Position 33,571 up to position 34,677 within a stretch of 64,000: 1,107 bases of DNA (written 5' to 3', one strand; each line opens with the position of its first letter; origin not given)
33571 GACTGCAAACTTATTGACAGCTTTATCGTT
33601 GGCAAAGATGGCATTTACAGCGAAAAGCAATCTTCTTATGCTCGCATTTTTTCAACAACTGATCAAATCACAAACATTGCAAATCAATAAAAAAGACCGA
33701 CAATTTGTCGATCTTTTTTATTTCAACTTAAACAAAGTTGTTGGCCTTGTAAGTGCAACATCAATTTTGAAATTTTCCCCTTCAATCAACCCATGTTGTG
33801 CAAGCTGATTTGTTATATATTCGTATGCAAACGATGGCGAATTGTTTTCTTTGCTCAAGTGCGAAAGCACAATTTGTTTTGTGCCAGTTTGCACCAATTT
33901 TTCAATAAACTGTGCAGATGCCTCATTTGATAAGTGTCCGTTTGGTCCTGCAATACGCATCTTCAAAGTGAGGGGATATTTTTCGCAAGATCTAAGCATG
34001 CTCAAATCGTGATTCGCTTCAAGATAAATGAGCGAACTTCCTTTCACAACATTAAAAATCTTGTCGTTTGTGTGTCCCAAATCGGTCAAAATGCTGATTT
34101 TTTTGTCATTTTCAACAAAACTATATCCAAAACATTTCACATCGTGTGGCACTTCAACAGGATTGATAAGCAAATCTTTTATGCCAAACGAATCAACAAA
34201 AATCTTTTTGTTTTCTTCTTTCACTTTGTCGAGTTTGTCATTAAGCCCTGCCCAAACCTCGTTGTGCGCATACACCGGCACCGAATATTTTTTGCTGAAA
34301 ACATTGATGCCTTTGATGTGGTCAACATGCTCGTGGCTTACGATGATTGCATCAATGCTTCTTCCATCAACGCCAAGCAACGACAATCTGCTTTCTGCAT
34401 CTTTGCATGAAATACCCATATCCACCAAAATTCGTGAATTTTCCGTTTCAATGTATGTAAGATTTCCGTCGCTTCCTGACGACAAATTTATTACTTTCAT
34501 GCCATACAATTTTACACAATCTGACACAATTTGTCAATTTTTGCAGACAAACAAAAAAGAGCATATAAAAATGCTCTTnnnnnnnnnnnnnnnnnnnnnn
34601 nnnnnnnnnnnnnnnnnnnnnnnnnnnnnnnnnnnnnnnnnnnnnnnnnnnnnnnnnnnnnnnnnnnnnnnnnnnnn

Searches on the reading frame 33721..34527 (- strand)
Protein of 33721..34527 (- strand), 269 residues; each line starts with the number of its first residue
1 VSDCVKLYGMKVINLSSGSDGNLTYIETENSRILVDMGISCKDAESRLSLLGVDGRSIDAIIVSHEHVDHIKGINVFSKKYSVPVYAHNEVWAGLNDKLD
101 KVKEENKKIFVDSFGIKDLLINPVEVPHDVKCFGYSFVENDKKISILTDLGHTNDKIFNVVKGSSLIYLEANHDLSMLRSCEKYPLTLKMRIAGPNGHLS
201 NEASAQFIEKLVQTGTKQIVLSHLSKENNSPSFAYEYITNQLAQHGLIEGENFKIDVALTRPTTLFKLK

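Call 6: search_protein_families(library=pfam, proteins=[window:33721-34527:-], max_evalue=0.001)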
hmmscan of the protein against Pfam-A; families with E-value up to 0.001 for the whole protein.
window:33721-34527:- (269 aa): 4 families
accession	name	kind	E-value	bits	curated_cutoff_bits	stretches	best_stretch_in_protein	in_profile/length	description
PF12706.13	Lactamase_B_2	-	1.3e-17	64.5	27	1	32-223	2-199/200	Beta-lactamase superfamily domain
PF00753.33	Lactamase_B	-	7.2e-17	62.4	22.7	1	20-159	5-137/196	Metallo-beta-lactamase superfamily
PF16661.11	Lactamase_B_6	-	6.9e-05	22.7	27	1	26-88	2-72/193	Metallo-beta-lactamase superfamily domain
PF23023.1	Anti-Pycsar_Apyc1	-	0.00038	20.5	50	1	26-80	25-76/250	Anti-Pycsar protein Apyc1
